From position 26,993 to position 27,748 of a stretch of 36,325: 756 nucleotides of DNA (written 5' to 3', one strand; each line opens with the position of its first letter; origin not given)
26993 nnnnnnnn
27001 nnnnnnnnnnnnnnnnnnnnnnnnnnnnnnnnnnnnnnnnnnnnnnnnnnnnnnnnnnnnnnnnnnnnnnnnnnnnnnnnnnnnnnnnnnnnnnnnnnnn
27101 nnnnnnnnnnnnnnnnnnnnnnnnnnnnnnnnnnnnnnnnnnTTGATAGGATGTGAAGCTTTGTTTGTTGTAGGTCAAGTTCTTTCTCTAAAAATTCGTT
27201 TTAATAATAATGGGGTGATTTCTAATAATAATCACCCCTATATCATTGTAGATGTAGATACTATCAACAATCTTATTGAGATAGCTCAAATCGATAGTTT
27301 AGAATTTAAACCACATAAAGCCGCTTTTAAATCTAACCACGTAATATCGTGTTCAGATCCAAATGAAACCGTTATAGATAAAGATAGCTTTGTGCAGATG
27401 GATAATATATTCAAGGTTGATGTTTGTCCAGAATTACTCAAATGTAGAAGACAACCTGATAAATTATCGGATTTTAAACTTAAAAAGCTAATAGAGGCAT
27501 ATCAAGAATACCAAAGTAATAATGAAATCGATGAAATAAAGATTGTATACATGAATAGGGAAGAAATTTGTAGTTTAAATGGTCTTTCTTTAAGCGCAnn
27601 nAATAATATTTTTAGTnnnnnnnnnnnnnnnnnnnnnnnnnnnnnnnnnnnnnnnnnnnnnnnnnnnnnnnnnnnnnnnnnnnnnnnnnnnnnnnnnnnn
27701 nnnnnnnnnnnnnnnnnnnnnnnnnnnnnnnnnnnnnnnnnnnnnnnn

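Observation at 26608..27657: Panacea-domain antitoxin-like gene coupled to a MazF/PemK-like toxin candidate: a self-contained PanAT-type cassette in the prophage accessory island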

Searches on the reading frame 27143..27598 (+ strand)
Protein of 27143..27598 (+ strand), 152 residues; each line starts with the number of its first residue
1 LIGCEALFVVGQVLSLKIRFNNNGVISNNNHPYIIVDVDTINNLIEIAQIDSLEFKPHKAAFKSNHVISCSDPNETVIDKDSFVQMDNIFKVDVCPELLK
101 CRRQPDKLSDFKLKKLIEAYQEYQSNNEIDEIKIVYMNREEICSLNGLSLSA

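Call 7: search_protein_families(library=pfam, proteins=[window:27143-27598:+], max_evalue=10)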
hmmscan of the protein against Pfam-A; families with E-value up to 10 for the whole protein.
window:27143-27598:+ (152 aa): 0 families
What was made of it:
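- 27161..27601 (+): panT: a 146-aa MazF-fold toxin candidate. The alternative TTG start at 27143 gives 152 aa and a 14-nt overlap. No Pfam hit for the protein itself (call 7).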

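Call 8: search_protein_families(library=phrogs, proteins=[window:27143-27598:+], max_evalue=1)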
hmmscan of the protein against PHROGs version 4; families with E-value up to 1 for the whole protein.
window:27143-27598:+ (152 aa): 3 families
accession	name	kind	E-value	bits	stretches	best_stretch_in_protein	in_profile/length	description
phrog_13386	-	unknown function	1e-08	36.4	1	9-146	3-133/151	-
phrog_12899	-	unknown function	0.0046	18.1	1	102-130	2-30/70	-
phrog_18556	-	unknown function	0.22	12.2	0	113-139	103-127/145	-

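Call 9: search_protein_families(library=ncbifam, proteins=[window:27143-27598:+], max_evalue=10)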
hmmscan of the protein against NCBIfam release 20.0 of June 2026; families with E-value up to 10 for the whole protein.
window:27143-27598:+ (152 aa): 1 family
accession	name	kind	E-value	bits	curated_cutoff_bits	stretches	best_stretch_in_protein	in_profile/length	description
NF052334.1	conj_DNA_TcpK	subfamily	0.071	13.5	45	1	22-74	17-67/94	TcpK family conjugal transfer DNA-binding protein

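Call 10: search_protein_families(library=padloc, proteins=[window:27143-27598:+], max_evalue=10)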
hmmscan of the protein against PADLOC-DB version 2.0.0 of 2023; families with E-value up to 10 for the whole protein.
window:27143-27598:+ (152 aa): 0 families

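Call 12: find_homologous_proteins(query=window:27143-27598:+, max_evalue=0.01)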
Query window:27143-27598:+ (152 aa): 219 proteins with E <= 0.01 among 230 candidates; the best 120 are listed.
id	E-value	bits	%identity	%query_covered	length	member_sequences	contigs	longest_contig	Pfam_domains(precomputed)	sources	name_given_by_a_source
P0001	1.1e-92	325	99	100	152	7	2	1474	-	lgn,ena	-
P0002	8.1e-75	267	80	100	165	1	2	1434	-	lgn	-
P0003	2.2e-74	266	79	100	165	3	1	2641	-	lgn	-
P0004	1.2e-65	237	72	99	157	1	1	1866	-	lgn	-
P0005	9.0e-46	173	58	93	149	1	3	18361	-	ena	-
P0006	5.1e-45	171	63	89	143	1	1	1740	-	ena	-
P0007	2.0e-44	169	58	90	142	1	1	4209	-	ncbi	-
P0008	3.8e-44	168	60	90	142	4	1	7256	-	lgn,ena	-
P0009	4.7e-44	168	58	90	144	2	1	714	-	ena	-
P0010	6.5e-44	167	59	91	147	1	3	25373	-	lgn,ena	-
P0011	2.6e-43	165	56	91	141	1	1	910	-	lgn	-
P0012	3.0e-43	165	58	91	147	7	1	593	-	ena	-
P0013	4.5e-43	164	61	90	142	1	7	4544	-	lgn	-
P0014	9.1e-43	163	59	89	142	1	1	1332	-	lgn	-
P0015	1.2e-42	163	59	90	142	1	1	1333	-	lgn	-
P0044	1.1e-39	153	55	90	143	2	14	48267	-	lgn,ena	-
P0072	8.4e-37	144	53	91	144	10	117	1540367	-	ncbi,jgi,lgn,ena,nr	ncbi:MAG TPA: hypothetical protein IAC24_03330 [Candidatus Onthousia faecigallinarum]|nr:hypothetica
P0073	9.2e-37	144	55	91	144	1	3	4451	PF02452.24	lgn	-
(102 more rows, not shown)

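Call 15: search_protein_families(library=pfam, alignment_id=A1, max_evalue=1)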
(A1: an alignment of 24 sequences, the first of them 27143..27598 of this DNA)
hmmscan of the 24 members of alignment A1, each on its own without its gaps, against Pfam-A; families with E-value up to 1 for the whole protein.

A. member 1, window:27143-27598:+ (152 aa): 0 families

B. families by the number of members that match (of 24 scanned): 19 families
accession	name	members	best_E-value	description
PF22353.1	PF1197-like_C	5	0.0078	NAD(P)H:rubredoxin oxidoreductase, C-terminal domain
PF02452.23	PemK_toxin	2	2.1e-05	PemK-like, MazF-like toxin of type II toxin-antitoxin system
PF11782.13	DUF3319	2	0.035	Protein of unknown function (DUF3319)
PF08923.16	MAPKK1_Int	1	0.0047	Mitogen-activated protein kinase kinase 1 interacting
PF14651.12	Lipocalin_7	1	0.0073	Lipocalin / cytosolic fatty-acid binding protein family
PF24203.1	Phage_ProQ_C_like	1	0.0091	Phage ProQ C-terminal-like domain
PF17679.6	Dip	1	0.011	gp37/Dip protein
PF04352.18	ProQ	1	0.019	ProQ/FINO family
PF12918.12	TcdB_N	1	0.029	TcdB toxin N-terminal helical domain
PF00580.27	UvrD-helicase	1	0.031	UvrD/REP helicase N-terminal domain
PF15574.11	Imm48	1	0.048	Immunity protein 48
PF10049.14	DUF2283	1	0.067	Protein of unknown function (DUF2283)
PF18237.6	Tk-SP_N-pro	1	0.072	Tk-SP N-propeptide domain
PF15948.10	DUF4756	1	0.1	Domain of unknown function (DUF4756)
PF21223.3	TPPII_Ig-like-1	1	0.13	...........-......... II, first Ig-like domain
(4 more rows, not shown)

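Call 16: search_solved_structures(query=A1, max_evalue=10, show_alignments=3)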
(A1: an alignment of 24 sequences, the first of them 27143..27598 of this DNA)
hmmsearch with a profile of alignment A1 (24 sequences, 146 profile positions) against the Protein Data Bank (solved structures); distinct sequences matched with E-value up to 10: 3.
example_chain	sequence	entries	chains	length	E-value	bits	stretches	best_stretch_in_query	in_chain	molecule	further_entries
2yy5_A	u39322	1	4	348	0.01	18.8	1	50-77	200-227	Tryptophanyl-tRNA synthetase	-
4pcw_A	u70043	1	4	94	0.051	16.5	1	82-140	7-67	Filaggrin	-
8fmw_AW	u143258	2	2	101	0.25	14.2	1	41-86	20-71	50S ribosomal protein L24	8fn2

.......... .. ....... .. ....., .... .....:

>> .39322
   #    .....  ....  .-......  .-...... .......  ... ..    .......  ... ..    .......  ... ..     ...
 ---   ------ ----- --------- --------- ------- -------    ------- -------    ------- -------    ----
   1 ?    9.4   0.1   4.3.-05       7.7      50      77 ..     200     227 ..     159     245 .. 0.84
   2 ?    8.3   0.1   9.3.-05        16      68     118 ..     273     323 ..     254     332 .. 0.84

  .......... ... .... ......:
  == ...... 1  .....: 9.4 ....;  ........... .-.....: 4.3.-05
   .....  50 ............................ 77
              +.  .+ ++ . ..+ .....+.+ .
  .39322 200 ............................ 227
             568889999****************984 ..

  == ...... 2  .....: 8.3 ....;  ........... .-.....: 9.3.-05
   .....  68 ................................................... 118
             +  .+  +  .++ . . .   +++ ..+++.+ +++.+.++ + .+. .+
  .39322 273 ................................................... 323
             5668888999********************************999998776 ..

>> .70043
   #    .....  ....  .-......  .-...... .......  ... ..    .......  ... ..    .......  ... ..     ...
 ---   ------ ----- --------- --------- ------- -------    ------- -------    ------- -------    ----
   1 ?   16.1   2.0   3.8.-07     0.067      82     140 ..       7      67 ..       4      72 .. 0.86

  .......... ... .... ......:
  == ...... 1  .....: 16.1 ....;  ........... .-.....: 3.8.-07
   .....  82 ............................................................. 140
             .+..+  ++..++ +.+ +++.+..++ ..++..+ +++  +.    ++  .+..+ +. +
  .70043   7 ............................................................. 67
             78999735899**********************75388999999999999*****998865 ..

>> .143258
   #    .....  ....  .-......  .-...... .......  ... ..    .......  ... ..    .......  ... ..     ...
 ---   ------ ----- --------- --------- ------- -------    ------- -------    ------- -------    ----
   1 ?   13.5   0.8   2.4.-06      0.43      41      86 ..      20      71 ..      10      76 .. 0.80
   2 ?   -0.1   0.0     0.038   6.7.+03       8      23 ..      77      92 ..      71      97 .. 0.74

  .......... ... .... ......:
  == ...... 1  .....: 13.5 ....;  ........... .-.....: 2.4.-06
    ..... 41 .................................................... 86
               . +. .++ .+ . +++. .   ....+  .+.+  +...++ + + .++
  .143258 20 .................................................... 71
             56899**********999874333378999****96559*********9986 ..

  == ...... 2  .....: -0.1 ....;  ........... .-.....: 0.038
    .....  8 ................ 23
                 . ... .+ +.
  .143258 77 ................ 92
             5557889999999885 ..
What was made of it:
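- The window protein has no Pfam PemK hit, even at E 10 (call 7), and a family profile finds no MazF in the PDB by sequence (call 16).
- Tried and rejected: PDB by sequence: a family profile against PDB sequences found no MazF; only chance hits came back (call 16).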

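Call 24: predict_structure(alignment_id=A1)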
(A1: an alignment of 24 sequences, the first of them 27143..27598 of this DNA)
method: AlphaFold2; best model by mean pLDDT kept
length: 152 residues; sequences in the alignment: 24
mean_pLDDT: 92.1   pTM: 0.87
mean pLDDT of the five models: 92.1, 91.7, 91.1, 90.0, 87.2
residues with pLDDT >= 90: 124; 70-90: 22; 50-70: 5; < 50: 1
segments of 3 or more residues with pLDDT < 50: none
pLDDT, mean of each block of 10 residues (from residue 1): 72 96 94 95 95 92 94 86 96 93 91 97 95 96 95 72
secondary structure, 60 per line:
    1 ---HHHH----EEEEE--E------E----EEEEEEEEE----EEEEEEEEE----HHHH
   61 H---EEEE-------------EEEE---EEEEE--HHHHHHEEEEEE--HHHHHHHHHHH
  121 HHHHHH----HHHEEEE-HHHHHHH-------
elements in order: H4-7 E12-16 E31-39 E44-52 H57-61 E65-68 E82-85 E89-93 H96-101 E102-107 H110-126 E134-137 H139-145
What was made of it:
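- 27161..27601 (+): AF2 pLDDT 92.1 (call 24).
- On MazF/PemK/Kid toxins: The model has pLDDT 92.1 (call 24).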

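Call 26: fold_search(model_id=the predicted structure, library=pdb)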
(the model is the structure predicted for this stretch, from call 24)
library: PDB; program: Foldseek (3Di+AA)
matches with E <= 10: 454; with E <= 0.001: 2
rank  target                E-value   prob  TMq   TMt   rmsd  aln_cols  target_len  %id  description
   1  5hk0_B                2.8e-04  1.00  0.51  0.69   4.1       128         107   11  Crystal structure of M. tuberculosis MazF-mt3 (Rv1991c) in complex with RNA (released 2017-01-18)
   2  4rmo_A                8.4e-04  1.00  0.53  0.52   4.7       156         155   12  Crystal Structure of the CptIN Type III Toxin-Antitoxin System from Eubacterium rectale (released 2015-09-30)
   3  7epg                  1.9e-02  0.99  0.45  0.63   3.8       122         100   12  Crystal structure of E.coli CcdB mutant S12G (released 2022-06-08)
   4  4elz_D                4.8e-02  0.99  0.48  0.67   4.4       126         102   14  CCDBVFI:GYRA14VFI (released 2012-05-30)
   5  7epj                  4.8e-02  0.96  0.44  0.60   4.4       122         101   10  Crystal structure of E.coli CcdB mutant V46L (released 2022-06-08)
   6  4glk                  5.2e-02  0.82  0.41  0.39   6.1       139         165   14  Structure and activity of AbiQ, a lactococcal anti-phage endoribonuclease belonging to the type-III toxin-antitoxin syst (released 2013-01-16)
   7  4elz_C                7.9e-02  0.97  0.46  0.64   4.4       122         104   15  CCDBVFI:GYRA14VFI (released 2012-05-30)
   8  7epi                  1.1e-01  0.89  0.41  0.57   4.3       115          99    9  Crystal structure of E.coli CcdB mutant S60E (released 2022-06-08)
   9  2kmt_MODEL_1_A        1.3e-01  0.87  0.44  0.59   5.4       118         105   16  NMR solution structure of Vibrio fischeri CcdB (released 2009-12-01)
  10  3jrz                  1.7e-01  0.90  0.44  0.63   4.4       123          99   15  CcdBVfi-FormII-pH5.6 (released 2009-12-01)
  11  2i9y_MODEL_1_A        1.7e-01  0.15  0.22  0.22  15.2       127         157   14  Solution structure of Arabidopsis thaliana protein At1g70830, a member of the major latex protein family (released 2006-09-19)
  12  1vub_A                2.9e-01  0.87  0.46  0.68   3.4       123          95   11  CCDB, A TOPOISOMERASE POISON FROM E. COLI (released 1998-07-15)
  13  9cux                  2.9e-01  0.16  0.24  0.19  10.4       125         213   11  Crystal Structure of SETDB1 Tudor domain in complex with UNC100016 (released 2024-10-02)
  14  3jsc                  3.1e-01  0.72  0.43  0.62   4.6       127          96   13  CcdBVfi-FormI-pH7.0 (released 2009-12-01)
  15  2vub_A                3.3e-01  0.75  0.45  0.62   4.0       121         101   13  CCDB, A TOPOISOMERASE POISON FROM E. COLI (released 1998-06-17)
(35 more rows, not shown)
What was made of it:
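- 27161..27601 (+): Foldseek to MazF-mt3, E 2.8e-4 (call 26).
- On MazF/PemK/Kid toxins: Foldseek to 5hk0 gives E 2.8e-4 (call 26).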

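Call 29: find_encoding_contigs(protein=P0072, flank=4000, max_places=4)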
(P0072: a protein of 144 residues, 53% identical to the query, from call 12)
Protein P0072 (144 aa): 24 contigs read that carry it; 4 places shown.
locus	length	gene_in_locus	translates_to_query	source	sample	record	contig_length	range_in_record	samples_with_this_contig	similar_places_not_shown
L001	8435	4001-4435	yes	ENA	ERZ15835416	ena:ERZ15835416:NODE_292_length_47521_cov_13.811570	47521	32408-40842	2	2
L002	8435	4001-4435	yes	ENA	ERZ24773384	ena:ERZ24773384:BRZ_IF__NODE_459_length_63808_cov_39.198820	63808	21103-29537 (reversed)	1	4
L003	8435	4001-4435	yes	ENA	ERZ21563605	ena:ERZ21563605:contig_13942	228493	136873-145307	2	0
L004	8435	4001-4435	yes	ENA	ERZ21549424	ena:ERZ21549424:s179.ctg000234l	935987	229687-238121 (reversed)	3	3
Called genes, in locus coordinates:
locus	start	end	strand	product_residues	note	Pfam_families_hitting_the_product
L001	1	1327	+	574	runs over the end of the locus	-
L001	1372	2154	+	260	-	-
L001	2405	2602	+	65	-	-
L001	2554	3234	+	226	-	PF03575:Peptidase_S51 (weak)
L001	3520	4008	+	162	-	-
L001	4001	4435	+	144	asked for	-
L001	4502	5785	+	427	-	PF01076:Mob_Pre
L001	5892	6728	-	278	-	PF00126:HTH_1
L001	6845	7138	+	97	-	-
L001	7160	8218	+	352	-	-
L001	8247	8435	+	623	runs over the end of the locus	PF00331:Glyco_hydro_10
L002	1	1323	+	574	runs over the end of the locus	-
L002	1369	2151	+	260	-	-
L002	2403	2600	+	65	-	-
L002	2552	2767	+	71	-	-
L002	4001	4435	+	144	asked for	-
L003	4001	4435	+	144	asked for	-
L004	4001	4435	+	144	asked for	-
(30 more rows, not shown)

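Call 30: find_encoding_contigs(protein=P0044, flank=4000, max_places=3)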
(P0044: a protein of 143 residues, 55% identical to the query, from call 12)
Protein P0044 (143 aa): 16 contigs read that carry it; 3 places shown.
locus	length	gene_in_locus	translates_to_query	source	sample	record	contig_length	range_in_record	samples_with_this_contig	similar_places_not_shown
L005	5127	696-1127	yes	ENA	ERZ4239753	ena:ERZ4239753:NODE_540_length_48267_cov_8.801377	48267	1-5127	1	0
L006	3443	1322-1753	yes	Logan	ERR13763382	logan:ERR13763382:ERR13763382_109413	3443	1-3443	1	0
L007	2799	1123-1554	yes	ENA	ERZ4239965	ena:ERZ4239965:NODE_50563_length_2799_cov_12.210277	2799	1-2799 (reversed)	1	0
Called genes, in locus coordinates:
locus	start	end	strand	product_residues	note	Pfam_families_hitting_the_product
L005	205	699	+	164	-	PF13274:SocA_Panacea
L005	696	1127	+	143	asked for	-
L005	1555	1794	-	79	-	-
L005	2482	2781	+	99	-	-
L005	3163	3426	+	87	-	PF07927:HicA_toxin (faint)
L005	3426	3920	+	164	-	PF05534:HicB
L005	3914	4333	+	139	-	-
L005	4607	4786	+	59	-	-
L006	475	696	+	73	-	PF09954:DUF2188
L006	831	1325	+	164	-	PF13274:SocA_Panacea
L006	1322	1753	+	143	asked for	-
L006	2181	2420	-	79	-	-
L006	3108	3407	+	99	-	-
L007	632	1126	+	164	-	PF13274:SocA_Panacea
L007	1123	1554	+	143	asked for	-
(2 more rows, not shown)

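Call 31: find_encoding_contigs(protein=P0005, flank=4000, max_places=3)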
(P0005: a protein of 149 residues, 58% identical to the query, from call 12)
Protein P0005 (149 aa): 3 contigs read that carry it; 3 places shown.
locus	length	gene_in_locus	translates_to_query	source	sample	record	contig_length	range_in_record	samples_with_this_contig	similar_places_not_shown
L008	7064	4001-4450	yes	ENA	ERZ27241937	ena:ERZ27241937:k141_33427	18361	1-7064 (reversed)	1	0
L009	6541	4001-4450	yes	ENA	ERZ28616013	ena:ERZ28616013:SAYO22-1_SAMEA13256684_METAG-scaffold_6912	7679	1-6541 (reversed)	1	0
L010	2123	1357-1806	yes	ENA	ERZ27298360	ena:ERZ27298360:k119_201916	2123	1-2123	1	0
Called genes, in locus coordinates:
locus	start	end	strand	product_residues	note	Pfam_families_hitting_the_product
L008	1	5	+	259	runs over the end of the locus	PF19489:SLT_4 (faint), PF01464:SLT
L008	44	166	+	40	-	-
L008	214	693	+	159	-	-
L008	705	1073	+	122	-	-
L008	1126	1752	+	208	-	PF14487:DarT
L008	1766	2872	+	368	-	PF01661:Macro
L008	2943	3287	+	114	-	-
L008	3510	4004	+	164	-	PF13274:SocA_Panacea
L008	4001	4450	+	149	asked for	-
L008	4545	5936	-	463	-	PF13102:Phage_int_SAM_5 (faint), PF14659:Phage_int_SAM_3 (weak), PF01381:HTH_3 (weak), PF00589:Phage_integrase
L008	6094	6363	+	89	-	PF12728:HTH_17 (weak)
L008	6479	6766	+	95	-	PF18956:DUF5699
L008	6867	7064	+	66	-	?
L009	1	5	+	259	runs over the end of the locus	PF19489:SLT_4 (faint), PF01464:SLT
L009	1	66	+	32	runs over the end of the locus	-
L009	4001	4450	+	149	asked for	-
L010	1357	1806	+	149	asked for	-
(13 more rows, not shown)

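Call 39: find_related_loci(query=A1, collection=genome_contigs, flank=3000)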
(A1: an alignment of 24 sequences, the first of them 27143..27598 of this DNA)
Query A1 (152 aa) in genome_contigs; peptide patterns used: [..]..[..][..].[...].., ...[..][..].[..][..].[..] (x = any residue, [..] = any of these).
69 stretches matched a pattern; 48 encode a relative of the query (tblastn E <= 1e-3); 48 distinct loci.
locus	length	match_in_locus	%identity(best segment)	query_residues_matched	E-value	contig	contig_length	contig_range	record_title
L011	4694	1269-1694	57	3-146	1e-48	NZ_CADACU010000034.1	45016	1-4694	MAG: uncultured Anaerovibrio sp. isolate RUG13183, whole genome shotgun sequence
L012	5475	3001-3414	58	7-146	3e-47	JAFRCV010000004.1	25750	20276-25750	MAG: Erysipelotrichaceae bacterium isolate RGIG2379 Goat_Ileum-3__c68168, whole genome shotgun sequence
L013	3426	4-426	55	7-147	9e-47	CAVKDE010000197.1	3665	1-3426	Duodenibacillus sp. isolate H07656-L1_cleanbin_000015 genome assembly, contig: Spades_H07656-L1_contig_8795, whole genom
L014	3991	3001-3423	55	5-145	1e-46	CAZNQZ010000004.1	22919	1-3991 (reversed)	MAG TPA_asm: uncultured Lachnobacterium sp. isolate SRP287540_co1_407 genome assembly, contig: NODE_2245_length_22919_co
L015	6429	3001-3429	55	3-145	6e-46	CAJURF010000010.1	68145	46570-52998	MAG TPA_asm: uncultured Lachnospiraceae bacterium isolate MGBC164599 genome assembly, contig: MGBC164599.10, whole genom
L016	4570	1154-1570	55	8-146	5e-46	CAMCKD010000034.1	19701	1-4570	MAG: uncultured Clostridia bacterium isolate ERR1855546_bin.18_metaWRAP_v1.3_MAG genome assembly, contig: ERZ9514764.109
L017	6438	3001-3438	54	2-146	3e-46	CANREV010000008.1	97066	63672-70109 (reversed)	MAG: uncultured Acetatifactor sp. isolate Lapin-024__bin39 genome assembly, contig: Lapin-024__NODE_220_length_97066_cov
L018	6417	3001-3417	59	10-142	7e-46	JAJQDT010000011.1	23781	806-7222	MAG: Lachnospiraceae bacterium isolate MI.11_2 NODE_252_length_23781_cov_36.074770, whole genome shotgun sequence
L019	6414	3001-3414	54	10-146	2e-45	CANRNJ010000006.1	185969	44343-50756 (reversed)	MAG: uncultured Lachnospiraceae bacterium isolate Lapin-021__bin26 genome assembly, contig: Lapin-021__NODE_43_length_18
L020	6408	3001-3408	59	10-145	1e-45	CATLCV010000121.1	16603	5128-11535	MAG TPA_asm: uncultured Lachnospiraceae bacterium isolate MGG09759_1680015481 genome assembly, contig: ERR3199635_2943,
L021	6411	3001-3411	54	10-146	4e-45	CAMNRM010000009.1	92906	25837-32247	MAG: uncultured Clostridium sp. isolate SRR19792994_bin.56_metawrap_v1.3_MAG genome assembly, contig: ERZ12290372_433, w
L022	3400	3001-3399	55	10-142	2e-44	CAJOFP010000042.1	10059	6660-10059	uncultured Oscillibacter sp. isolate Red_deer_2_mag_32 genome assembly, contig: scaffold_12943, whole genome shotgun seq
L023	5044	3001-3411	53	10-146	5e-44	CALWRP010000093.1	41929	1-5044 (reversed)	MAG: uncultured Clostridia bacterium isolate E27__bin233 genome assembly, contig: E27__k127_2085007, whole genome shotgu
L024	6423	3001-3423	52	1-145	2e-43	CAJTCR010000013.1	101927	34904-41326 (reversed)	Eubacteriaceae bacterium isolate B36_36_MI_H genome assembly, contig: MGBC000105.13, whole genome shotgun sequence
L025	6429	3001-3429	53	3-146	3e-43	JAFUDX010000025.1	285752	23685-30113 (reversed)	MAG: Treponema sp. isolate RGIG4406 Roe_deer_Omasum-2__c1956, whole genome shotgun sequence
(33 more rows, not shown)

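Call 45: search_protein_representatives(alignment_id=A1)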
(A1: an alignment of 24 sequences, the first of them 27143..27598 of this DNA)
Query: 24 sequences, 146 profile positions. Proteins with E-value up to 0.001 (for the whole library): 208; up to 1e-10: 107; up to 1e-30: 37. The best 150 are listed.
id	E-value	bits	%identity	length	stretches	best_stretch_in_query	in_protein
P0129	2.1e-61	222.1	-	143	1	3-143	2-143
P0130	1.8e-60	219.1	-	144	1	1-143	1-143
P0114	1.7e-59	216.0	-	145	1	3-144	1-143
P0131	8.7e-51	187.7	-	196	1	1-143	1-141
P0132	1.7e-48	180.2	-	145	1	3-144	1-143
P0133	2.7e-48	179.6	-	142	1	4-143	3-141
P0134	4.9e-47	175.5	-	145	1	3-144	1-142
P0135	1.9e-46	173.7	-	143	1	4-143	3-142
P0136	7.9e-46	171.6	-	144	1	1-144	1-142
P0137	1.6e-45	170.6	-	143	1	3-143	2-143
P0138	5.8e-44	165.6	-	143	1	1-143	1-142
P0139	3.7e-42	159.7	-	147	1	1-144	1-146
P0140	7.8e-42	158.7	-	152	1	3-142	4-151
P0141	2.8e-40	153.6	-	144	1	1-143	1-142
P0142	6.0e-40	152.5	-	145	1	3-144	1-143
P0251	3.0e-08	49.7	-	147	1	4-143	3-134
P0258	1.3e-07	47.6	-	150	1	3-144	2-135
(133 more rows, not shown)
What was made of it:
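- Closest known: PanAT systems with MazF/PemK-like PanT toxins. Different: The toxin belongs to a separate, unannotated sequence family (phrog_13386, 208 cluster representatives) (calls 8, 45).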

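Call 47: search_protein_families(library=pfam, alignment_id=A3, max_evalue=0.1)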
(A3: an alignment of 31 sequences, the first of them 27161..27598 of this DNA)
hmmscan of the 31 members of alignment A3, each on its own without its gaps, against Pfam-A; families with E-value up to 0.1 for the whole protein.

A. member 1, window:27161-27598:+ (146 aa): 0 families

B. families by the number of members that match (of 31 scanned): 6 families
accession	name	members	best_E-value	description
PF02452.23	PemK_toxin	6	0.0014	PemK-like, MazF-like toxin of type II toxin-antitoxin system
PF03305.18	Lipoprotein_X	1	0.0073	Mycoplasma MG185/MG260 protein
PF02384.22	N6_Mtase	1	0.022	N-6 DNA Methylase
PF13588.12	HSDR_N_2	1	0.029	Type I restriction enzyme R protein N terminus (HSDR_N)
PF17901.7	EF-hand_12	1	0.036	EF-hand fold domain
PF17568.7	DUF5474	1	0.065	Family of unknown function (DUF5474)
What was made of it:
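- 2 of 24 and 6 of 31 relatives hit Pfam PemK_toxin weakly (calls 15, 47).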

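Call 48: find_encoding_contigs(protein=P0251, flank=3000, max_places=3)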
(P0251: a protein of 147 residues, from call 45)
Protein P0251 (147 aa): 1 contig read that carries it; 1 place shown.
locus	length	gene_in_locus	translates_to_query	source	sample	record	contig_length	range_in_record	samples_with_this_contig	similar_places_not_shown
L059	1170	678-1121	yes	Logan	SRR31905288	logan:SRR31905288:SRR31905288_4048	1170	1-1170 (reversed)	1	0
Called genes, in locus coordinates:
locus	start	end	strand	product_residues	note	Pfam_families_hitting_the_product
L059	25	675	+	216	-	PF13274:SocA_Panacea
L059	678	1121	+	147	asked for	-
